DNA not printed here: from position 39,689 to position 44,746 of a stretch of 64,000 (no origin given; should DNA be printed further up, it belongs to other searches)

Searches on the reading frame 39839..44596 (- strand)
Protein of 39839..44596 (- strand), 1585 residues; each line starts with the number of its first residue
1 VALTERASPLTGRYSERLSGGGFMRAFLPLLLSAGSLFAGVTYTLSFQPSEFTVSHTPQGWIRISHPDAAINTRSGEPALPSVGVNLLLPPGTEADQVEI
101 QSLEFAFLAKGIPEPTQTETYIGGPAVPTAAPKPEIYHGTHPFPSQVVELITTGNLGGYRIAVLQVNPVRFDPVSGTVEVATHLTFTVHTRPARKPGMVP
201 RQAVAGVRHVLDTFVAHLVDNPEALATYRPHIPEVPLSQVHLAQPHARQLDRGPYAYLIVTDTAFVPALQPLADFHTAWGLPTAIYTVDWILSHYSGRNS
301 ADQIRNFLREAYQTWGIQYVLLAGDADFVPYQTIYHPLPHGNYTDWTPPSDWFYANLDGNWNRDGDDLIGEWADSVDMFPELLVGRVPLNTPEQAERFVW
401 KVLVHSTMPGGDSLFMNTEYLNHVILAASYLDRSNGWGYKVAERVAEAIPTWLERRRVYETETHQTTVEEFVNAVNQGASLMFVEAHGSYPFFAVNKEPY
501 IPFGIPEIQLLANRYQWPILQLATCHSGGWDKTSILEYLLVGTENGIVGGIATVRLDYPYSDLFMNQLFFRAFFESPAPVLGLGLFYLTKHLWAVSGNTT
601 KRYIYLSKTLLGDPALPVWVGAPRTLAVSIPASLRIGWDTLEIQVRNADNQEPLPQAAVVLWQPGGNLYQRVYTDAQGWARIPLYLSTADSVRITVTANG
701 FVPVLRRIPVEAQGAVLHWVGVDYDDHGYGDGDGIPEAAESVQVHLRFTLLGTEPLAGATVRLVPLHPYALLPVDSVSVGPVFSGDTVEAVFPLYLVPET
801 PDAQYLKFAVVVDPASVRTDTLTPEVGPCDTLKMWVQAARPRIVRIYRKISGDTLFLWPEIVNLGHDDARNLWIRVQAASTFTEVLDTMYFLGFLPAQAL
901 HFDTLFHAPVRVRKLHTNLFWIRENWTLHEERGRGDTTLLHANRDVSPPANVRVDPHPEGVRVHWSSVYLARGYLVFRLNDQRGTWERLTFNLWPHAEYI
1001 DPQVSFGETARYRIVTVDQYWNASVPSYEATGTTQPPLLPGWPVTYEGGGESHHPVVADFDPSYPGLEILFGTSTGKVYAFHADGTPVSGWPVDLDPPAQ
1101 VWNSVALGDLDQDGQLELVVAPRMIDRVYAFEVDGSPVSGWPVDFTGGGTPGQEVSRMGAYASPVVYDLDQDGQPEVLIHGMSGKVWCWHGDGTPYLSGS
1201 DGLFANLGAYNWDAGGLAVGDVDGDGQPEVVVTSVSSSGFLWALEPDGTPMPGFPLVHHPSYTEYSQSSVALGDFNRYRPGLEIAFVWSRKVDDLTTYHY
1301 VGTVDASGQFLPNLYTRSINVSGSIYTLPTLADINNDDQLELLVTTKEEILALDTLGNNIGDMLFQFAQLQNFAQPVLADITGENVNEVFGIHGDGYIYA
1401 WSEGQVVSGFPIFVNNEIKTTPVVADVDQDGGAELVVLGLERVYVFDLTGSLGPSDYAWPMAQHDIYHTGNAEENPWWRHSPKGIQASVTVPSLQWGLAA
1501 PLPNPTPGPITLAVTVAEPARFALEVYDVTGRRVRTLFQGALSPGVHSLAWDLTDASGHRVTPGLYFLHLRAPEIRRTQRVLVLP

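Call 51: search_protein_families(library=pfam, proteins=[window:39839-44596:-], max_evalue=0.001)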
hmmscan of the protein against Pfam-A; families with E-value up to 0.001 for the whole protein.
window:39839-44596:- (1585 aa): 6 families
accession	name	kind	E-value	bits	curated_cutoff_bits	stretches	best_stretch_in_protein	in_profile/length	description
PF01364.23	Peptidase_C25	-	8e-54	183.7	23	1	257-617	1-373/374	Peptidase family C25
PF13517.12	FG-GAP_3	-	6.4e-21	75.2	26.9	2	1168-1232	1-61/61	FG-GAP-like repeat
PF01839.29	FG-GAP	-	1.2e-14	54.3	22.1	0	1217-1234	5-22/37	FG-GAP repeat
PF13860.13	FlgD_ig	-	2.9e-10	40.4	27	1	1509-1568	11-71/79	FlgD Ig-like domain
PF13620.12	CarboxypepD_reg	-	2.3e-06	28.3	32.3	1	641-714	2-73/82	Carboxypeptidase regulatory-like domain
PF02369.22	Big_1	-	0.00039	20.9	34.9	0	640-700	18-82/93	Bacterial Ig-like domain (group 1)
